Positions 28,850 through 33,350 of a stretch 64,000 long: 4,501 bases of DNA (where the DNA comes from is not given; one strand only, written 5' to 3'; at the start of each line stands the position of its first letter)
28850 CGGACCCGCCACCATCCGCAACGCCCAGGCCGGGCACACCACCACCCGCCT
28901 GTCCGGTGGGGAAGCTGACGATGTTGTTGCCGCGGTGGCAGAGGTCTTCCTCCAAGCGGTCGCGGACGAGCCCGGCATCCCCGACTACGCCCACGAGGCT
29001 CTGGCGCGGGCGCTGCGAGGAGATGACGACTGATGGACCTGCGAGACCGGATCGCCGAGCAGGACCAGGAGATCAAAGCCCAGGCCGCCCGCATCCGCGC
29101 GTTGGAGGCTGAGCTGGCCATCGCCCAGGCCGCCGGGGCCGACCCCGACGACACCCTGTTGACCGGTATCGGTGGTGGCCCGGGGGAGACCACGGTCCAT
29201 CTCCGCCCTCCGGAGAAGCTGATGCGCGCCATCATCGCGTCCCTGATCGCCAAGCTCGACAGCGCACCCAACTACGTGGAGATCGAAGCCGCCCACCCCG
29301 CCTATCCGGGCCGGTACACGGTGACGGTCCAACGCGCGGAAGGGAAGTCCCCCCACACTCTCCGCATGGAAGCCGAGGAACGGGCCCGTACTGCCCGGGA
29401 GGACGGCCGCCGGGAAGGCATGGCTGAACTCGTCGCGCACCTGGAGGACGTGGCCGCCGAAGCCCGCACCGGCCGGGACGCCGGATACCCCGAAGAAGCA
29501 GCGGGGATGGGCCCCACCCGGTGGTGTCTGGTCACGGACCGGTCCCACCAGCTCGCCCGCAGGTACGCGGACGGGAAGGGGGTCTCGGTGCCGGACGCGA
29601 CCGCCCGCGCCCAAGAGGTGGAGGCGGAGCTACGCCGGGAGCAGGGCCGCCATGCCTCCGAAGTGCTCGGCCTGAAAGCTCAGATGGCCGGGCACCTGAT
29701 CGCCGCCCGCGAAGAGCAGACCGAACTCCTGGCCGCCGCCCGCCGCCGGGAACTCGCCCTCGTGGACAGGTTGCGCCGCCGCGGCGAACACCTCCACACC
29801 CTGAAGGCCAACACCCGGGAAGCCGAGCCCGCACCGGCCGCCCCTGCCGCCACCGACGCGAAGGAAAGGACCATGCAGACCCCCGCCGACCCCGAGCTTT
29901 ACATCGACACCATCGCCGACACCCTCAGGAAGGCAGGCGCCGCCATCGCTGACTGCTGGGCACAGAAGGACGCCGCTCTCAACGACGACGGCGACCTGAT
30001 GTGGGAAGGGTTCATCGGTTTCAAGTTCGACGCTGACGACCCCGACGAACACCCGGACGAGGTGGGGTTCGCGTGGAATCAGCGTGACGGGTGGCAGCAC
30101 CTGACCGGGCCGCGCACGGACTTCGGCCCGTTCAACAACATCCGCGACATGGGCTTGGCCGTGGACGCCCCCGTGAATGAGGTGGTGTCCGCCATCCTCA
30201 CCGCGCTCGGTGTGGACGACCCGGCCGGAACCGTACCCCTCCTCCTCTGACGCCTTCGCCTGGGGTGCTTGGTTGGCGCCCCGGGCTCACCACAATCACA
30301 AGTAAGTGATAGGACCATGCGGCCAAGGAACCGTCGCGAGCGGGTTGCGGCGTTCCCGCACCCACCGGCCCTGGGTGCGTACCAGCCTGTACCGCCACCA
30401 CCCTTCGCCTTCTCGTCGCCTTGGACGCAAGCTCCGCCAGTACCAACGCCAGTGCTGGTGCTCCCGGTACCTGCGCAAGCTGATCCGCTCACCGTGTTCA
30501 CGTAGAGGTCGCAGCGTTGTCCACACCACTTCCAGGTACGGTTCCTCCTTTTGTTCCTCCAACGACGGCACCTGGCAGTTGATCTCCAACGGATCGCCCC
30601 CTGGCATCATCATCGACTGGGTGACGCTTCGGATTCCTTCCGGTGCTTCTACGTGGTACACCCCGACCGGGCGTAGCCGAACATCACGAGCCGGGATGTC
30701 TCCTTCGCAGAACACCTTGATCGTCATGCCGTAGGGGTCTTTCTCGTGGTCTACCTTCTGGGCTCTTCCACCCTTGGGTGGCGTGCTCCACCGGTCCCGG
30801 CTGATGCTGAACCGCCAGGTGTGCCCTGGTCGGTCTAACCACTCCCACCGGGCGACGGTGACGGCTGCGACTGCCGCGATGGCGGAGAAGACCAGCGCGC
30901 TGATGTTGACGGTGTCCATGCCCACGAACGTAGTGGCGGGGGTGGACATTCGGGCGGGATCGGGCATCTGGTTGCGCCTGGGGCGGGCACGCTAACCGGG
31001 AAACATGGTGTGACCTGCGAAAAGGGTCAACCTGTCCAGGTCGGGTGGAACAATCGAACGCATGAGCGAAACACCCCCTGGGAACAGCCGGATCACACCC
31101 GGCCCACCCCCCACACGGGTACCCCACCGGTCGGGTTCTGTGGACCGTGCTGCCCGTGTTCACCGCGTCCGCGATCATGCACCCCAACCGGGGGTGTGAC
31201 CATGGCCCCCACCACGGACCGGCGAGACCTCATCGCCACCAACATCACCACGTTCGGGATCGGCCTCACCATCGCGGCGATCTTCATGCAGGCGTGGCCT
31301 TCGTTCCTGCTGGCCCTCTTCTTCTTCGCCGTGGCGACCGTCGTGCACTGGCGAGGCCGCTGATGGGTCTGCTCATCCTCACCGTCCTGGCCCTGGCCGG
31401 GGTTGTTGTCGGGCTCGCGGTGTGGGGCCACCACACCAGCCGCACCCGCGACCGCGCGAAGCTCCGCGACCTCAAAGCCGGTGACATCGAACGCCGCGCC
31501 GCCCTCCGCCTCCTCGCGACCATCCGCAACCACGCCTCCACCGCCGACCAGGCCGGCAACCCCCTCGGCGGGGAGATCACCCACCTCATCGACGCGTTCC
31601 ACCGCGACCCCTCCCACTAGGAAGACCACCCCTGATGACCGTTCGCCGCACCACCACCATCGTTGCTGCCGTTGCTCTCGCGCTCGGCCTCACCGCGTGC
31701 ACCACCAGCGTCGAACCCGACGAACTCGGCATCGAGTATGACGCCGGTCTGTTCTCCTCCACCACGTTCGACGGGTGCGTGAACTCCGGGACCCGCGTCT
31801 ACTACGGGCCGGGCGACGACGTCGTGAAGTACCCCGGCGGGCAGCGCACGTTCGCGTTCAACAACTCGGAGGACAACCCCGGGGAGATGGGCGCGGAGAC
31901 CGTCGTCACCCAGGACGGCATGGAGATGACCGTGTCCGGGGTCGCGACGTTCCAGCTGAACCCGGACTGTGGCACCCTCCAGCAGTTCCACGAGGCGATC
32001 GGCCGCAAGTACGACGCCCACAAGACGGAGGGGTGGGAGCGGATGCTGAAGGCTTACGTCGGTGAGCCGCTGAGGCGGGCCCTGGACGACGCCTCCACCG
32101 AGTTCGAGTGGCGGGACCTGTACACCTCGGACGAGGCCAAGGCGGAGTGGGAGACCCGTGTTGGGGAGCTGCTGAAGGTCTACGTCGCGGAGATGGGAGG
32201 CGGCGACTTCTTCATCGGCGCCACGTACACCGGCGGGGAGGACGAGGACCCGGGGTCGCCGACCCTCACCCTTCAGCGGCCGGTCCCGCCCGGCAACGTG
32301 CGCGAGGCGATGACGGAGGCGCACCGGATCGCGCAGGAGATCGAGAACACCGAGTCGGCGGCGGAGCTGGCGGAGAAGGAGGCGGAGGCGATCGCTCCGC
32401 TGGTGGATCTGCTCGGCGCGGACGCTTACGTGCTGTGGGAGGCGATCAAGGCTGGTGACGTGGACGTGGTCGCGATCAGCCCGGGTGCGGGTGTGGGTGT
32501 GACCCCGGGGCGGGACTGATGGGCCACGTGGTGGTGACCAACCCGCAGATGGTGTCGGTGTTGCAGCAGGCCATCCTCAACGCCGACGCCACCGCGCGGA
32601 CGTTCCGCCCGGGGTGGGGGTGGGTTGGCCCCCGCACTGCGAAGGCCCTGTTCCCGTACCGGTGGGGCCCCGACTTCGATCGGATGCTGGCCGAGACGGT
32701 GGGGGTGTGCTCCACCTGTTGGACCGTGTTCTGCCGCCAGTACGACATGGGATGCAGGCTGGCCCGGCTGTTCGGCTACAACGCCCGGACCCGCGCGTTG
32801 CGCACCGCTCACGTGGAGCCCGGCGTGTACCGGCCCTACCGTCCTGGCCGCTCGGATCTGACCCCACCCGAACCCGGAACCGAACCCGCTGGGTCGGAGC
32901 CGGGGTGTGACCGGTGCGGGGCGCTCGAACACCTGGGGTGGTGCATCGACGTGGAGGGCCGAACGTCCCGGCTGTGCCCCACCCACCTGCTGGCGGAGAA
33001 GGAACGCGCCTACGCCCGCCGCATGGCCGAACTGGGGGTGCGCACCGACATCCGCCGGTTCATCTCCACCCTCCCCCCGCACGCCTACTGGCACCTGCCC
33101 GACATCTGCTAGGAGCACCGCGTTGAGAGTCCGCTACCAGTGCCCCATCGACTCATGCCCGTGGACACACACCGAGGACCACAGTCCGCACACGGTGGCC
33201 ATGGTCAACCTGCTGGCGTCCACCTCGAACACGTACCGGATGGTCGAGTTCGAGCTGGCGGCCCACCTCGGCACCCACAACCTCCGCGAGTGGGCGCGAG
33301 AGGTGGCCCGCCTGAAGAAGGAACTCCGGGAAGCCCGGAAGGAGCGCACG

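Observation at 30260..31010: Low-GC island encoding a minus-strand membrane-anchored protein (apparent foreign insert)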

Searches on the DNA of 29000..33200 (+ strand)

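Call 7: search_dna_similar(query=window:29000-33200:+, collection=phages, mode=near, max_rows=30)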
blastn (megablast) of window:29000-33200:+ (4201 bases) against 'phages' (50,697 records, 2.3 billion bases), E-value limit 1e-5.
No match.

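Call 92: search_rna_families(source=window, start=29900, end=31800, threshold=evalue, max_evalue=1)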
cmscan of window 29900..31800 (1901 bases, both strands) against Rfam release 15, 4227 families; matches with E-value up to 1: 0.
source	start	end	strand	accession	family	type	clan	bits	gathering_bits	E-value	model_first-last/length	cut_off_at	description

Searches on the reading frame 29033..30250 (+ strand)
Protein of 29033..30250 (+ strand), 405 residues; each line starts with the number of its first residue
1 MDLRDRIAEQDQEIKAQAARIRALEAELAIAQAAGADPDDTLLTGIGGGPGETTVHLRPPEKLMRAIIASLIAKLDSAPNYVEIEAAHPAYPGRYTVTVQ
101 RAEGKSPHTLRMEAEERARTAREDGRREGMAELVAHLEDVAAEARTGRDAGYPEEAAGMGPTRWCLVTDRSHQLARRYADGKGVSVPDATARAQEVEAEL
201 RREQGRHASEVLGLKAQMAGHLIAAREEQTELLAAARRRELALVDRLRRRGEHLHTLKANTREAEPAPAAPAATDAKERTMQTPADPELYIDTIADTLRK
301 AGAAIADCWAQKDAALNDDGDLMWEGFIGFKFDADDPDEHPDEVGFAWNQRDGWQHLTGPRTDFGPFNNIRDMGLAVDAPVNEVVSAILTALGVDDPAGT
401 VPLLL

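Call 8: search_protein_families(library=pfam, proteins=[window:29033-30250:+], max_evalue=0.1)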
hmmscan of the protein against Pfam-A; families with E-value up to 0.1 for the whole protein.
window:29033-30250:+ (405 aa): 0 families

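Call 9: search_protein_families(library=phrogs, proteins=[window:29033-30250:+], max_evalue=0.01)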
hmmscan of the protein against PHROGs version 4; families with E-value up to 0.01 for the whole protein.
window:29033-30250:+ (405 aa): 1 family
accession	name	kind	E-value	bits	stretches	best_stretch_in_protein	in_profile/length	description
phrog_14583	-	unknown function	0.00053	20.5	1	67-119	108-160/236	-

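Call 10: search_protein_families(library=padloc, proteins=[window:29033-30250:+], max_evalue=0.1)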
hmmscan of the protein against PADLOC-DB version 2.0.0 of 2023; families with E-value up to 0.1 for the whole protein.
window:29033-30250:+ (405 aa): 0 families

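Call 83: find_related_loci(query=A5, collection=metagenome_contigs, flank=6000)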
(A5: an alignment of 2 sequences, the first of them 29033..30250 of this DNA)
Query A5 (405 aa) in metagenome_contigs; peptide patterns used: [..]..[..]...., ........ (x = any residue, [..] = any of these).
600 stretches matched a pattern, but none encodes a relative of the query by tblastn (E <= 1e-3).

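Call 84: find_homologous_proteins(query=window:29033-30250:+, max_evalue=0.00001)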
Query window:29033-30250:+ (405 aa): 7 proteins with E <= 0.00001 among 8000 candidates.
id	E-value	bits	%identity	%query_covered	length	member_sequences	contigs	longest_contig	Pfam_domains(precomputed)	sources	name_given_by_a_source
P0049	1.5e-262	888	100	100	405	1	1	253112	-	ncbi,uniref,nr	ncbi:hypothetical protein [Nocardiopsis sp. FR26]|uniref:hypothetical protein n=1 Tax=Nocardiopsis s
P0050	8.1e-45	172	64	34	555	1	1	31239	-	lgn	-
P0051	4.4e-44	169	64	35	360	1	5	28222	-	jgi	jgi:hypothetical protein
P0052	1.2e-43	168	61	34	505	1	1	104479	-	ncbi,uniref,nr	ncbi:hypothetical protein Q8791_22945 [Nocardiopsis sp. CT-R113]|uniref:Uncharacterized protein n=1 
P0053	1.3e-39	154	68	28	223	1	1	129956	-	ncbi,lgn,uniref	ncbi:hypothetical protein [Nocardiopsis synnemataformans]|uniref:hypothetical protein n=1 Tax=Nocard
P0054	5.9e-33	133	55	34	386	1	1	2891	-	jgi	-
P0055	4.0e-30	123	67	23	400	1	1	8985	-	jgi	jgi:hypothetical protein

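Call 85: find_encoding_contigs(protein=P0050, flank=8000, max_places=1)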
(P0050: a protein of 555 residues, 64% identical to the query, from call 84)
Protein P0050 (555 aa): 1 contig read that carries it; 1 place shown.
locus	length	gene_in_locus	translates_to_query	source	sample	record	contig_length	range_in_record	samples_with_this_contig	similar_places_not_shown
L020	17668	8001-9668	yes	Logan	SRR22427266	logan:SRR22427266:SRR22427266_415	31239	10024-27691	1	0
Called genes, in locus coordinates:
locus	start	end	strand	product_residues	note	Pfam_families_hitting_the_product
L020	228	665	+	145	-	-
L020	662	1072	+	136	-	-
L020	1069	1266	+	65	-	-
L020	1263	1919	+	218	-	-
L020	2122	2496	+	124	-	-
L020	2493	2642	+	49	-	-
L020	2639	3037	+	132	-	-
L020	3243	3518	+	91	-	-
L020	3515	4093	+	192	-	-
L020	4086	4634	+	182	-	-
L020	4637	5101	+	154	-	-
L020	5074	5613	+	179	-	-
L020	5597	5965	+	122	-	-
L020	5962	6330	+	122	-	-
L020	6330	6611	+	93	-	-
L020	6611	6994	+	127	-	-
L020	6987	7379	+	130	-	-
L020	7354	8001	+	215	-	-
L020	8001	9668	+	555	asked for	-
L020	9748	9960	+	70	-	-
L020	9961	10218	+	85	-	-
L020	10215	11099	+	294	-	PF01145:Band_7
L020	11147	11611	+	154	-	-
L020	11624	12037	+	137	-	-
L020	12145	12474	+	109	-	-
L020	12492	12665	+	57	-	-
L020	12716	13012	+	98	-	-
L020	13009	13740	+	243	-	-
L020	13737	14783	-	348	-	-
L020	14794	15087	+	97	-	PF19730:DUF6221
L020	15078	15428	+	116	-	-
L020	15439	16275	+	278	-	PF02945:Endonuclease_7 (weak)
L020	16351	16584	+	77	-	-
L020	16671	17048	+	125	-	-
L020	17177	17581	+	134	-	-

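Call 86: find_encoding_contigs(protein=P0051, flank=8000, max_places=1)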
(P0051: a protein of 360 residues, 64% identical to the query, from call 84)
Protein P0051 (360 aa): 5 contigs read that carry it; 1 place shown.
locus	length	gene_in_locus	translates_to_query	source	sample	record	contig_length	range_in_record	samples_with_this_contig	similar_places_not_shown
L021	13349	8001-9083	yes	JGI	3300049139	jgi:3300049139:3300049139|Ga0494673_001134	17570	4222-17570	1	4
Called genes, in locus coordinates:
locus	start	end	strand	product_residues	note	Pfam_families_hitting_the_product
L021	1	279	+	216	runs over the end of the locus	-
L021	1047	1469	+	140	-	PF05732:RepL, PF12802:MarR_2 (weak), PF13545:HTH_Crp_2 (weak)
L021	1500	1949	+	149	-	-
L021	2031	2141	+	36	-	-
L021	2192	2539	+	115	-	PF13340:DUF4096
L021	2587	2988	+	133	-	PF01609:DDE_Tnp_1, PF13586:DDE_Tnp_1_2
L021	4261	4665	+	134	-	-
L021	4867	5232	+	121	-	-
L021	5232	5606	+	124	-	-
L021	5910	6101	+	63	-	-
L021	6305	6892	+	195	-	-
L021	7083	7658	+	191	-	-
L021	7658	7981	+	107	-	-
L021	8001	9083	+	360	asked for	-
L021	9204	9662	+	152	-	-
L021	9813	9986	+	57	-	-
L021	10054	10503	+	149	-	-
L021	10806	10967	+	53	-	-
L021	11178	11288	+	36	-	-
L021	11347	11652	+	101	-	-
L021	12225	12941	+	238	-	-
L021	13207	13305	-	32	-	-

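Call 87: find_encoding_contigs(protein=P0053, flank=8000, max_places=1)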
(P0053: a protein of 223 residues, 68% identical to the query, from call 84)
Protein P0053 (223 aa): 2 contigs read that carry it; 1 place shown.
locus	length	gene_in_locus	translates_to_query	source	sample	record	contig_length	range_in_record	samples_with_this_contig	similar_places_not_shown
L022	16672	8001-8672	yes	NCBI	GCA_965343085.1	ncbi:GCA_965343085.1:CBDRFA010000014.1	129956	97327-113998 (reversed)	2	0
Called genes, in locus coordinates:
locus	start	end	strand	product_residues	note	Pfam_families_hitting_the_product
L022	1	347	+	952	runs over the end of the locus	PF00580:UvrD-helicase, PF13086:AAA_11 (faint), PF13245:AAA_19, PF13604:AAA_30 (weak), PF01443:Viral_helicase1 (faint), PF00580:UvrD-helicase, PF13361:UvrD_C, PF13538:UvrD_C_2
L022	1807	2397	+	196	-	-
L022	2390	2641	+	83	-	-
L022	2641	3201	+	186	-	-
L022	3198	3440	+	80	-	-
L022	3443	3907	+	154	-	-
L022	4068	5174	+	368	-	-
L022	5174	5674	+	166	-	-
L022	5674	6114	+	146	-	-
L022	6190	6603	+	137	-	-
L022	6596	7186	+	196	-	-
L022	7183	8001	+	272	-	-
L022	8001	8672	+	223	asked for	-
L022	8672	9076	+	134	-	-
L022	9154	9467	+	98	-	-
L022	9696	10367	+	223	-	-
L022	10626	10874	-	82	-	-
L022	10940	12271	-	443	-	-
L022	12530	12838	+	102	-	-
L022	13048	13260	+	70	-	-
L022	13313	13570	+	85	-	PF19800:DUF6283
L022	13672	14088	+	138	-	-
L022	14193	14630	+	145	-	-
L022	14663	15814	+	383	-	-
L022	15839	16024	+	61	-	-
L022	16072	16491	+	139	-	PF19800:DUF6283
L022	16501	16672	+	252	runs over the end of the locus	-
